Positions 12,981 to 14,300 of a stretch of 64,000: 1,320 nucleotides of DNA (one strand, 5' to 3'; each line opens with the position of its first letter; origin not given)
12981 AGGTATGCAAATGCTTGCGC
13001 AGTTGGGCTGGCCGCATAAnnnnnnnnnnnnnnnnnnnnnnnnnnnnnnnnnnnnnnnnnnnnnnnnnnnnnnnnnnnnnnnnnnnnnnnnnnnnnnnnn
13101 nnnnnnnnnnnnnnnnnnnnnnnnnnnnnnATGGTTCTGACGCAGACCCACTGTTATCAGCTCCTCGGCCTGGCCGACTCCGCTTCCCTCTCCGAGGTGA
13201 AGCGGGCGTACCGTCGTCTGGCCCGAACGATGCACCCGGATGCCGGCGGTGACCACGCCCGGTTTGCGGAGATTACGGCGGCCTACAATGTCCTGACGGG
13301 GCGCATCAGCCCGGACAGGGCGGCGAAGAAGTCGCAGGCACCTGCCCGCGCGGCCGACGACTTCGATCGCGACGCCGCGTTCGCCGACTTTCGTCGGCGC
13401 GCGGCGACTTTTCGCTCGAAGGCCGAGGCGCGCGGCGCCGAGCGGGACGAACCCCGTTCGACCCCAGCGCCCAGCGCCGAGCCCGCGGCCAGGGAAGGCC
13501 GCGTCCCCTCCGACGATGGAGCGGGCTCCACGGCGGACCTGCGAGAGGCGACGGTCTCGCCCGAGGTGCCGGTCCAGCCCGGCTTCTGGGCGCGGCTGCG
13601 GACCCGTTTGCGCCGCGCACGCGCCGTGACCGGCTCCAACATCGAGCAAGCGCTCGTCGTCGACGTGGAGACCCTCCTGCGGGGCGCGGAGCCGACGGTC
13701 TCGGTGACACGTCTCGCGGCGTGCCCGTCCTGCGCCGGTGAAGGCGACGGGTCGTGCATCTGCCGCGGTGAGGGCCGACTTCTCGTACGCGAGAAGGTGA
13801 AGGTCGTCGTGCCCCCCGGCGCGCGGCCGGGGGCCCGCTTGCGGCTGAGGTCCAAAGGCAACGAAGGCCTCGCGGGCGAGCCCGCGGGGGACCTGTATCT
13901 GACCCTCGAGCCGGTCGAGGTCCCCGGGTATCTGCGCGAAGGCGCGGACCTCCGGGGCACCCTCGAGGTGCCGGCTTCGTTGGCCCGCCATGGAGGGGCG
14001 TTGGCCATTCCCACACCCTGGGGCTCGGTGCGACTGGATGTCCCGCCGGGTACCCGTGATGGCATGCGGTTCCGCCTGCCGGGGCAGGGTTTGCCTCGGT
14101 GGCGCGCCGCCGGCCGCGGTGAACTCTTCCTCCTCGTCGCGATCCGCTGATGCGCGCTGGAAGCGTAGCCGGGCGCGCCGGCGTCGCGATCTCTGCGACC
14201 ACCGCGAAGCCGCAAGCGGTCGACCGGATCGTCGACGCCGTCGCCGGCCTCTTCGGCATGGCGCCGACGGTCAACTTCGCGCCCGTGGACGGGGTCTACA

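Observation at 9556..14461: c-di-GMP/sigma-54 signalling module: PilZ – small protein – HDOD – GAF-EBP, then a consensus sigma-54 promoter with three palindromic UAS repeats driving a J-domain protein operon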

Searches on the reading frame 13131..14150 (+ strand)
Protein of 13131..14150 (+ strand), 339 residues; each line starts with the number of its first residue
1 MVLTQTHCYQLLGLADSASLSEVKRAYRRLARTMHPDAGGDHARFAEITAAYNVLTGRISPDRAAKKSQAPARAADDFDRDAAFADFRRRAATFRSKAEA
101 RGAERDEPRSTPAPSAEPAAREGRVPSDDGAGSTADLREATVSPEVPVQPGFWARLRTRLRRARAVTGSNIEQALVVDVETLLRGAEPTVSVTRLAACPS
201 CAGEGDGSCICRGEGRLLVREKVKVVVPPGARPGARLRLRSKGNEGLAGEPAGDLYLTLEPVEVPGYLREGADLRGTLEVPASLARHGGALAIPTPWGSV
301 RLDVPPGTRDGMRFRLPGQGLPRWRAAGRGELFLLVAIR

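Call 3: search_protein_families(library=pfam, proteins=[window:13131-14150:+], max_evalue=0.01)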
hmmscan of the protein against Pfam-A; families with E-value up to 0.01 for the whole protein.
window:13131-14150:+ (339 aa): 2 families
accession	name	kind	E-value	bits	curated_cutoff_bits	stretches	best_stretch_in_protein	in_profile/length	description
PF01556.23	DnaJ_C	-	5.9e-28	98.3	26.6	1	172-338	2-149/152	DnaJ C terminal domain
PF00226.36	DnaJ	-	2.3e-12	47.3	27.8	1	8-56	2-54/63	DnaJ domain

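Call 8: search_protein_families(library=ncbifam, proteins=[window:13131-14150:+], max_evalue=0.01)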
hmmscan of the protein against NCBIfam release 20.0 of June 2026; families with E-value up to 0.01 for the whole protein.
window:13131-14150:+ (339 aa): 13 families
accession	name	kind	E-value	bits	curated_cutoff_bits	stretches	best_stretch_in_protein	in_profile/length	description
TIGR02349.1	DnaJ_bact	equivalog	1.3e-42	146.5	377.2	3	210-338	205-333/354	molecular chaperone DnaJ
NF008035.0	PRK10767.1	subfamily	1.7e-37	129.3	338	2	197-338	182-327/374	molecular chaperone DnaJ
NF010885.0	PRK14292.1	equivalog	7e-37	127.3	585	2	196-336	184-326/371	chaperone protein DnaJ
NF010871.0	PRK14278.1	equivalog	3.1e-36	125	502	2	196-336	183-328/378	molecular chaperone DnaJ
NF010894.0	PRK14301.1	equivalog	2.7e-32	112.2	548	2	197-337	185-329/373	chaperone protein DnaJ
NF010872.0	PRK14279.1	equivalog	5.5e-30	104.8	556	2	197-337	214-357/394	molecular chaperone DnaJ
NF010874.0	PRK14281.1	equivalog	1.8e-29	103.1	619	2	194-337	204-351/397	chaperone protein DnaJ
NF010892.0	PRK14299.1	equivalog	5.8e-28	97.9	392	2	220-338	155-266/291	chaperone protein DnaJ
NF007618.0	PRK10266.1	equivalog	9.8e-22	77.8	403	2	220-335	157-270/306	curved DNA-binding protein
NF037946.1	terminal_TopJ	equivalog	4.4e-13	48.6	300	2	9-56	8-58/810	terminal organelle assembly protein TopJ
TIGR03835.1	termin_org_DnaJ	equivalog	1.5e-08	33.5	512.25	1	9-57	5-56/871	terminal organelle assembly protein TopJ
NF006948.0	PRK09430.1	equivalog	3.8e-05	23.4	162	1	6-37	200-231/267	co-chaperone DjlA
NF050028.1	CldAdptActJ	equivalog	0.0001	22.7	150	1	9-38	5-34/93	cold adaptation protein ActJcold adaptation protein ActJ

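Call 9: find_encoding_contigs(protein=window:13131-14150:+, flank=8000, max_places=6)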
Protein window:13131-14150:+ (339 aa): 1 contig read that carries it; 1 place shown.
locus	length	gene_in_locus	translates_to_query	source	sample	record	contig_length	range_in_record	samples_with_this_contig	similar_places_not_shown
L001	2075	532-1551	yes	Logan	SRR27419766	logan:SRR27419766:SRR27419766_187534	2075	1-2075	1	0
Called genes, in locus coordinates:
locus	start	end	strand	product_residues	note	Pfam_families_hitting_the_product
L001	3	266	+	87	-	?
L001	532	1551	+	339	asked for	PF00226:DnaJ, PF01556:DnaJ_C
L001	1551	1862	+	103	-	-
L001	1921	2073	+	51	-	?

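Call 10: find_homologous_proteins(query=window:13131-14150:+)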
Query window:13131-14150:+ (339 aa): 1231 proteins with E <= 0.001 among 8000 candidates; the best 120 are listed.
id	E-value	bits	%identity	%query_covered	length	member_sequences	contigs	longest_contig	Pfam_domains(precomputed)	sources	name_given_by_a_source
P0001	5.9e-216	734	99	100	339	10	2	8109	PF00226.37,PF01556.24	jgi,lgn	jgi:molecular chaperone DnaJ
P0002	1.2e-199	681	92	100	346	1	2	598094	PF00226.37,PF01556.24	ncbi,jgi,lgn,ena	jgi:molecular chaperone DnaJ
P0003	1.9e-138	480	68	100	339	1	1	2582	PF00226.37,PF01556.24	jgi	-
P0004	2.0e-138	480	67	100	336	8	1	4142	PF00226.37,PF01556.24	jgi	jgi:molecular chaperone DnaJ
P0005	1.2e-136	474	67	100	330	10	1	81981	PF00226.37,PF01556.24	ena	-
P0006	5.6e-98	347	52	100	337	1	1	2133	PF00226.37,PF01556.24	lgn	-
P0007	4.5e-96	340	51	100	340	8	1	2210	PF00226.37,PF01556.24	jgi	jgi:molecular chaperone DnaJ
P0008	8.9e-95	336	50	100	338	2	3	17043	PF00226.37,PF01556.24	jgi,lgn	jgi:molecular chaperone DnaJ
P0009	3.5e-81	291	47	100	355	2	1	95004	PF00226.37,PF01556.24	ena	-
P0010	6.5e-71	258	43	100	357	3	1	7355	PF00226.37,PF01556.24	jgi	-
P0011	2.4e-63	233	40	100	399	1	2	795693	PF00226.37,PF01556.24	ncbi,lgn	-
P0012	1.1e-56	211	50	56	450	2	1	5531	PF00226.37,PF01556.24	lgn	-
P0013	6.8e-55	205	45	70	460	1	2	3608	PF00226.37,PF01556.24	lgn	-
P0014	2.9e-34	137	32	50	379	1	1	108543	PF00226.37,PF27439.1,PF15777.11,PF00684.26,PF01556.24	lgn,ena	-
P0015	3.4e-34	137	39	42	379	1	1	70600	PF00226.37,PF27659.1,PF00684.26,PF01556.24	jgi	jgi:molecular chaperone DnaJ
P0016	2.9e-33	134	44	42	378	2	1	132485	PF00226.37,PF00684.26,PF01556.24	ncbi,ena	-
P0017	3.0e-33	134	29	99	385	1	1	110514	PF00226.37,PF00684.26,PF01556.24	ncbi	-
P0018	3.0e-33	134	31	98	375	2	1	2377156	PF00226.37,PF27439.1,PF00684.26,PF01556.24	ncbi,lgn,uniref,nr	ncbi:molecular chaperone DnaJ [Kallotenue papyrolyticum]|uniref:molecular chaperone DnaJ n=1 Tax=Kal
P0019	6.8e-33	133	32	97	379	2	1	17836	PF00226.37,PF00684.26,PF01556.24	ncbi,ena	-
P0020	8.7e-33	132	27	98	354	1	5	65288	PF00226.37,PF27659.1,PF00684.26,PF01556.24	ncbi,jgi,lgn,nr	ncbi:MAG: molecular chaperone DnaJ [Deltaproteobacteria bacterium]|nr:molecular chaperone DnaJ [Delt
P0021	2.8e-32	131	33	51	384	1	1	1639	PF00226.37,PF15777.11,PF00684.26,PF01556.24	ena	-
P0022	5.1e-32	130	37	42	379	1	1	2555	PF00226.37,PF27659.1,PF15777.11,PF00684.26,PF01556.24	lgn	-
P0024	9.1e-32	129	45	42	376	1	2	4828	PF00226.37,PF00684.26,PF01556.24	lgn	-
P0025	1.3e-31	128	32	97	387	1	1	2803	PF00226.37,PF27659.1,PF15777.11,PF00684.26,PF01556.24,PF20833.3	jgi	-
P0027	2.3e-31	128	35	97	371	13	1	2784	PF00226.37,PF00684.26,PF01556.24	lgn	-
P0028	2.8e-31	127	33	98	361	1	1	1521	PF00226.37,PF27659.1,PF00684.26,PF01556.24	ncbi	-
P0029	7.6e-31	126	39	44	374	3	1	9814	PF00226.37,PF00684.26,PF01556.24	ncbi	-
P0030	1.1e-30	125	30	98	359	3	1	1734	PF00226.37,PF00684.26,PF01556.24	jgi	jgi:molecular chaperone DnaJ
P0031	1.3e-30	125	37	57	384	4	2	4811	PF00226.37,PF27659.1,PF00684.26,PF01556.24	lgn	-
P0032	1.9e-30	125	39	43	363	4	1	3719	PF00226.37,PF00684.26,PF01556.24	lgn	-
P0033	2.4e-30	124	41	42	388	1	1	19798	PF00226.37,PF00684.26,PF01556.24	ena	-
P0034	2.4e-30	124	29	48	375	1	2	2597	PF00226.37,PF15777.11,PF00684.26,PF01556.24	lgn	-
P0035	3.5e-30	124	31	98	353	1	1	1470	PF00226.37,PF15777.11,PF00684.26,PF01556.24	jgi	jgi:molecular chaperone DnaJ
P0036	4.1e-30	124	32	95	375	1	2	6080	PF00226.37,PF00684.26,PF01556.24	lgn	-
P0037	4.3e-30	123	29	100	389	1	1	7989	PF00226.37,PF27659.1,PF00684.26,PF01556.24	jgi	jgi:molecular chaperone DnaJ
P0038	5.1e-30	123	31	97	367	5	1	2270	PF00226.37,PF00684.26,PF01556.24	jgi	jgi:molecular chaperone DnaJ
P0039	5.2e-30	123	32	99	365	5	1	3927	PF00226.37,PF00684.26,PF01556.24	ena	-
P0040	5.4e-30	123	33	51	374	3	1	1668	PF00226.37,PF00684.26,PF01556.24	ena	-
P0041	6.0e-30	123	28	99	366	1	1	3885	PF00226.37,PF27439.1,PF00684.26,PF01556.24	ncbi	ncbi:MAG: molecular chaperone DnaJ [Candidatus Methylomirabilales bacterium]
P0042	6.3e-30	123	33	97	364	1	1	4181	PF00226.37,PF00684.26,PF01556.24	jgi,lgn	jgi:molecular chaperone DnaJ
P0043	7.2e-30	123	42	42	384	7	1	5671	PF00226.37,PF27659.1,PF00684.26,PF01556.24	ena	-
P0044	7.5e-30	123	41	42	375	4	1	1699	PF00226.37,PF00684.26,PF01556.24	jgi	-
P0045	8.3e-30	123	29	95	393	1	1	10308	PF00226.37,PF00684.26,PF01556.24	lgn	-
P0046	9.3e-30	122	29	97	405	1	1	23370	PF00226.37,PF00684.26,PF01556.24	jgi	jgi:molecular chaperone DnaJ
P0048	1.2e-29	122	42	40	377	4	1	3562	PF00226.37,PF00684.26,PF01556.24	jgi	jgi:molecular chaperone DnaJ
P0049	1.3e-29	122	42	42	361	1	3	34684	PF00226.37,PF00684.26,PF01556.24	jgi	jgi:molecular chaperone DnaJ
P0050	1.7e-29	121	32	98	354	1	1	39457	PF00226.37,PF00684.26,PF01556.24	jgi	jgi:molecular chaperone DnaJ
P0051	1.8e-29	121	28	98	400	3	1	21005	PF00226.37,PF27659.1,PF00684.26,PF01556.24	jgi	jgi:molecular chaperone DnaJ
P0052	1.9e-29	121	43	42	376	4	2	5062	PF00226.37,PF00684.26,PF01556.24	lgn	-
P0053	2.2e-29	121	29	97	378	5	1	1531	PF00226.37,PF27439.1,PF00684.26,PF01556.24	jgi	jgi:molecular chaperone DnaJ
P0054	2.8e-29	121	33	97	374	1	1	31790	PF00226.37,PF00684.26,PF01556.24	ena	-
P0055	2.8e-29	121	42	44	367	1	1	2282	PF00226.37,PF00684.26,PF01556.24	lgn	-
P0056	3.2e-29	121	31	55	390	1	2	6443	PF00226.37,PF00684.26,PF01556.24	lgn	-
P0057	3.2e-29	121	31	97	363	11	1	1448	PF00226.37,PF00684.26,PF01556.24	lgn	-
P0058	3.5e-29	120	32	52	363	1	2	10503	PF00226.37,PF27439.1,PF00684.26,PF01556.24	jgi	jgi:molecular chaperone DnaJ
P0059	3.8e-29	120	31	48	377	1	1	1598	PF00226.37,PF27439.1,PF15777.11,PF00684.26,PF01556.24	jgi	-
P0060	4.0e-29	120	28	99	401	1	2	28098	PF00226.37,PF27659.1,PF00684.26,PF01556.24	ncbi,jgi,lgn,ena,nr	ncbi:MAG: molecular chaperone DnaJ [Acidobacteriaceae bacterium]|nr:molecular chaperone DnaJ [Acidob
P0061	5.0e-29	120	29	99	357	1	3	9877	PF00226.37,PF27659.1,PF00684.26,PF01556.24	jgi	jgi:molecular chaperone DnaJ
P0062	5.1e-29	120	36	46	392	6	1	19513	PF00226.37,PF00684.26,PF01556.24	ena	-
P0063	5.2e-29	120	28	99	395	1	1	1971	PF00226.37,PF00684.26,PF01556.24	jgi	-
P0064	5.5e-29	120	31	100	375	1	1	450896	PF00226.37,PF00684.26,PF01556.24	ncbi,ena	-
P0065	5.7e-29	120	41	42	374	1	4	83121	PF00226.37,PF00684.26,PF01556.24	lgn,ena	-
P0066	6.0e-29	120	26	97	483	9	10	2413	PF00226.37,PF00684.26,PF01556.24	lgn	-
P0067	6.7e-29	120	36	45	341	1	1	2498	PF00226.37,PF15777.11,PF00684.26,PF01556.24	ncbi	-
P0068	7.7e-29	119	33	97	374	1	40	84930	PF00226.37,PF00684.26,PF01556.24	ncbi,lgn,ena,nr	ncbi:MAG TPA: molecular chaperone DnaJ [Gemmatimonadales bacterium]|nr:molecular chaperone DnaJ [Gem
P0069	9.1e-29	119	29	99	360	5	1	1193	PF00226.37,PF27659.1,PF00684.26,PF01556.24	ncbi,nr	ncbi:MAG: molecular chaperone DnaJ, partial [Deltaproteobacteria bacterium]|nr:molecular chaperone D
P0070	1.1e-28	119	39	42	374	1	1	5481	PF00226.37,PF00684.26,PF01556.24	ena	-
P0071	1.1e-28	119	34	99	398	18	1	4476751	PF00226.37,PF00684.26,PF01556.24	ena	-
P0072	1.2e-28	119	31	53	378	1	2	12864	PF00226.37,PF27439.1,PF00684.26,PF01556.24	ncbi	ncbi:MAG: molecular chaperone DnaJ [Terriglobales bacterium]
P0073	1.2e-28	119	32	97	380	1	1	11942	PF00226.37,PF00684.26,PF01556.24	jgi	jgi:molecular chaperone DnaJ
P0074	1.4e-28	118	43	35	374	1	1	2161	PF00226.37,PF00684.26,PF01556.24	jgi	-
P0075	1.5e-28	118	29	99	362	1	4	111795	PF00226.37,PF00684.26,PF01556.24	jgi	jgi:molecular chaperone DnaJ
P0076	1.6e-28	118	32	97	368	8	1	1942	PF00226.37,PF15777.11,PF00684.26,PF01556.24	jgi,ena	-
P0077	1.7e-28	118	31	97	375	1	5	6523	PF00226.37,PF00684.26,PF01556.24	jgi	jgi:molecular chaperone DnaJ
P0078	1.8e-28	118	37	43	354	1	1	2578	PF00226.37,PF27659.1,PF00684.26,PF01556.24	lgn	-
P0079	1.8e-28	118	41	42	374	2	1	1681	PF00226.37,PF00684.26,PF01556.24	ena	-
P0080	1.9e-28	118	30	50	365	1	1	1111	PF00226.37,PF27659.1,PF27439.1,PF15777.11,PF00684.26,PF01556.24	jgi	jgi:molecular chaperone DnaJ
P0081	2.0e-28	118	32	50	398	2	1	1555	PF00226.37,PF27659.1,PF15777.11,PF00684.26,PF01556.24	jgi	-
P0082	2.4e-28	118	31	48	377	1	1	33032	PF00226.37,PF27439.1,PF15777.11,PF00684.26,PF01556.24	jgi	jgi:molecular chaperone DnaJ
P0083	2.5e-28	118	28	100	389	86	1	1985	PF00226.37,PF00684.26,PF01556.24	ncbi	-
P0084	2.5e-28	118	37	42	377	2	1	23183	PF00226.37,PF00684.26,PF01556.24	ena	-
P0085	2.6e-28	118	42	43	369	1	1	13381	PF00226.37,PF00684.26,PF01556.24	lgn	-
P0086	2.6e-28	118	30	98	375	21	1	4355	PF00226.37,PF00684.26,PF01556.24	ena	-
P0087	2.9e-28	117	29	97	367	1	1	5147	PF00226.37,PF00684.26,PF01556.24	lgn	-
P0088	2.9e-28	117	29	98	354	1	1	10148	PF00226.37,PF00684.26,PF01556.24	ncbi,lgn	-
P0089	3.0e-28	117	28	98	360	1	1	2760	PF00226.37,PF27659.1,PF00684.26,PF01556.24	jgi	-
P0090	3.0e-28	117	30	99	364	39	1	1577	PF00226.37,PF00684.26,PF01556.24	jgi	jgi:molecular chaperone DnaJ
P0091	3.1e-28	117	38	42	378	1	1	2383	PF00226.37,PF00684.26,PF01556.24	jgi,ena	-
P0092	3.7e-28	117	33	97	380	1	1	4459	PF00226.37,PF27439.1,PF00684.26,PF01556.24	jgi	jgi:molecular chaperone DnaJ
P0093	3.8e-28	117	33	43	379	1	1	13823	PF00226.37,PF00684.26,PF01556.24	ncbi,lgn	ncbi:MAG: molecular chaperone DnaJ [Chloroflexota bacterium]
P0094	4.0e-28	117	37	42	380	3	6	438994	PF00226.37,PF00684.26,PF01556.24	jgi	jgi:molecular chaperone DnaJ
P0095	4.1e-28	117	38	44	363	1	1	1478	PF00226.37,PF27439.1,PF00684.26,PF01556.24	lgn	-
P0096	4.3e-28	117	41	35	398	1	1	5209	PF00226.37,PF27659.1,PF00684.26,PF01556.24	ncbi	-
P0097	4.4e-28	117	33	97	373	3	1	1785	PF00226.37,PF00684.26,PF01556.24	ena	-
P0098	4.4e-28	117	33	43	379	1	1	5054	PF00226.37,PF00684.26,PF01556.24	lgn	-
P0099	4.7e-28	117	39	42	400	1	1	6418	PF00226.37,PF00684.26,PF01556.24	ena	-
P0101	4.9e-28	117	30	55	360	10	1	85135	PF00226.37,PF27659.1,PF00684.26,PF01556.24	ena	-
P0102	5.2e-28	117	30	98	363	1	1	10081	PF00226.37,PF00684.26,PF01556.24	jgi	jgi:molecular chaperone DnaJ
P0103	5.3e-28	117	32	97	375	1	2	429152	PF00226.37,PF27439.1,PF00684.26,PF01556.24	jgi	-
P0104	5.3e-28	117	32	98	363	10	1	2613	PF00226.37,PF00684.26,PF01556.24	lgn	-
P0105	5.3e-28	117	38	47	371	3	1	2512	PF00226.37,PF00684.26,PF01556.24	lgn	-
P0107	6.2e-28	116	36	46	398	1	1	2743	PF00226.37,PF27659.1,PF00684.26,PF01556.24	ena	-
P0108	6.2e-28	116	32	97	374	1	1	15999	PF00226.37,PF00684.26,PF01556.24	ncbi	-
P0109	6.4e-28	116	26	99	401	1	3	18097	PF00226.37,PF00684.26,PF01556.24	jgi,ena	-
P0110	6.4e-28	116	33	43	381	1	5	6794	PF00226.37,PF00684.26,PF01556.24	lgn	-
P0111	7.0e-28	116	40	42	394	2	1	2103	PF00226.37,PF00684.26,PF01556.24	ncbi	-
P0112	7.2e-28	116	39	42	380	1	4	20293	PF00226.37,PF27659.1,PF27439.1,PF00684.26,PF01556.24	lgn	-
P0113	7.6e-28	116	25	99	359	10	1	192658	PF00226.37,PF27659.1,PF00684.26,PF01556.24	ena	-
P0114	7.7e-28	116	32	98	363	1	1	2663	PF00226.37,PF00684.26,PF01556.24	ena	-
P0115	7.7e-28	116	30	98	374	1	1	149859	PF00226.37,PF27659.1,PF00684.26,PF01556.24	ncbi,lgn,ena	-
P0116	8.0e-28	116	30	97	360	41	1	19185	PF00226.37,PF00684.26,PF01556.24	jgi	jgi:molecular chaperone DnaJ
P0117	8.0e-28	116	46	14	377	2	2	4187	PF00226.37,PF27439.1,PF15777.11,PF00684.26,PF01556.24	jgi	-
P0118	8.4e-28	116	28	98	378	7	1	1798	PF00226.37,PF00684.26,PF01556.24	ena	-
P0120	1.0e-27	116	30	97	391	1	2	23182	PF00226.37,PF15777.11,PF00684.26,PF01556.24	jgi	jgi:molecular chaperone DnaJ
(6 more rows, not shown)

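Call 11: find_encoding_contigs(protein=P0002, flank=8000, max_places=2)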
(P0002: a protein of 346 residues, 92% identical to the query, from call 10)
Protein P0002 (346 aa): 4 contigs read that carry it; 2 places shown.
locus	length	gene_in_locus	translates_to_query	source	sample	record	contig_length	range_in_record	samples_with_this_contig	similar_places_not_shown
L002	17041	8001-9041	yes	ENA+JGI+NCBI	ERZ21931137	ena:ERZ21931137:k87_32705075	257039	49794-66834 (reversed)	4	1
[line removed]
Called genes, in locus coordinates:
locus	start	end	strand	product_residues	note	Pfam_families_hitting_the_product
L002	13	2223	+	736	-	PF00384:Molybdopterin, PF01568:Molydop_binding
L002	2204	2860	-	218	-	-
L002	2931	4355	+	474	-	PF00224:PK, PF03328:HpcH_HpaI (weak), PF02887:PK_C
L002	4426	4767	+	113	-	PF07238:PilZ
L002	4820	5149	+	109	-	-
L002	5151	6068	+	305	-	PF08668:HDOD, PF01966:HD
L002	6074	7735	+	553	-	PF01590:GAF, PF13185:GAF_2, PF13492:GAF_3, PF00158:Sigma54_activat, PF14532:Sigma54_activ_2, PF07728:AAA_5 (weak), PF25601:AAA_lid_14, PF02954:HTH_8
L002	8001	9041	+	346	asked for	PF00226:DnaJ, PF01556:DnaJ_C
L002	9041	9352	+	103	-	-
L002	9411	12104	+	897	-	PF01624:MutS_I, PF05188:MutS_II, PF05192:MutS_III, PF05190:MutS_IV, PF00488:MutS_V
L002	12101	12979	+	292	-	PF02899:Phage_int_SAM_1, PF00589:Phage_integrase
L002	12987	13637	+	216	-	PF02163:Peptidase_M50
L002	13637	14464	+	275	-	PF02616:SMC_ScpA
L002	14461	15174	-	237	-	PF04079:SMC_ScpB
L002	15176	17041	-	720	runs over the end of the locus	PF11617:Cu-binding_MopE, PF00884:Sulfatase, PF16347:SGSH_C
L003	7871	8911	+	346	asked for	PF00226:DnaJ, PF01556:DnaJ_C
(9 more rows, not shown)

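Call 12: find_encoding_contigs(protein=P0005, flank=8000, max_places=2)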
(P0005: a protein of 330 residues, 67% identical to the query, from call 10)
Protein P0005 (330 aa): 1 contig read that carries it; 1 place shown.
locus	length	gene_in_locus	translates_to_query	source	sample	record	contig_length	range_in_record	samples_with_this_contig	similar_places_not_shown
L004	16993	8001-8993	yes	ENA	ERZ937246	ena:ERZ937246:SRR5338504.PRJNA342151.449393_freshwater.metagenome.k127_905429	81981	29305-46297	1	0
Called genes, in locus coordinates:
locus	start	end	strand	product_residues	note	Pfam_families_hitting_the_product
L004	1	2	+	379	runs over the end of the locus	PF00365:PFK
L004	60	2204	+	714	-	PF00384:Molybdopterin, PF01568:Molydop_binding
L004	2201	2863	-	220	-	-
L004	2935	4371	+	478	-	PF00224:PK, PF03328:HpcH_HpaI (weak), PF02887:PK_C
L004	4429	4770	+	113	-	PF07238:PilZ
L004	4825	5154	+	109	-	-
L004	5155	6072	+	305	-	PF08668:HDOD, PF01966:HD (weak)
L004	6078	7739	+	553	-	PF01590:GAF, PF13185:GAF_2, PF13492:GAF_3, PF00158:Sigma54_activat, PF14532:Sigma54_activ_2, PF07728:AAA_5, PF25601:AAA_lid_14, PF02954:HTH_8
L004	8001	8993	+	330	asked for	PF00226:DnaJ, PF01556:DnaJ_C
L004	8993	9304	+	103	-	-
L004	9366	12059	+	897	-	PF01624:MutS_I, PF05188:MutS_II, PF05192:MutS_III, PF05190:MutS_IV, PF00488:MutS_V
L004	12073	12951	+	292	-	PF02899:Phage_int_SAM_1, PF00589:Phage_integrase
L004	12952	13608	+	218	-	PF02163:Peptidase_M50 (weak)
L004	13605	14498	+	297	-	PF02616:SMC_ScpA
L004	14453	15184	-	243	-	PF04079:SMC_ScpB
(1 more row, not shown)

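Call 13: find_encoding_contigs(protein=P0009, flank=8000, max_places=2)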
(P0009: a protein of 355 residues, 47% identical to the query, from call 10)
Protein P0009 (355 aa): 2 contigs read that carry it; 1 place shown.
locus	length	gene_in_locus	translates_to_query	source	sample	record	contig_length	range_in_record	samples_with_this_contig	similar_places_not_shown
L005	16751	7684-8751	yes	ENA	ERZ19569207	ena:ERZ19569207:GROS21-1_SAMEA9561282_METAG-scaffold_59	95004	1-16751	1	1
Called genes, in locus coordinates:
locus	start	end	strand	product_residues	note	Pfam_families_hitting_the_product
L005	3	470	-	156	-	?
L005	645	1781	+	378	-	PF00365:PFK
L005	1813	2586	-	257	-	-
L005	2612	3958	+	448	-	PF00224:PK, PF03328:HpcH_HpaI, PF02887:PK_C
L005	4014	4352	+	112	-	PF07238:PilZ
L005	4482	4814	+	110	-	-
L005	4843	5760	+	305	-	PF08668:HDOD, PF01966:HD (weak)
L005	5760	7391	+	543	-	PF13185:GAF_2, PF01590:GAF, PF13492:GAF_3, PF00158:Sigma54_activat, PF14532:Sigma54_activ_2, PF07728:AAA_5 (weak), PF25601:AAA_lid_14, PF02954:HTH_8, +1 more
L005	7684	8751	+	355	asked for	PF00226:DnaJ, PF01556:DnaJ_C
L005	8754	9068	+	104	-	-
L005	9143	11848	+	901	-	PF01624:MutS_I, PF05188:MutS_II, PF05192:MutS_III, PF05190:MutS_IV, PF00488:MutS_V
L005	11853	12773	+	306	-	PF02899:Phage_int_SAM_1, PF00589:Phage_integrase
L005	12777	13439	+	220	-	PF02163:Peptidase_M50 (weak)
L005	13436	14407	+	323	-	PF02616:SMC_ScpA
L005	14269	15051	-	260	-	PF04079:SMC_ScpB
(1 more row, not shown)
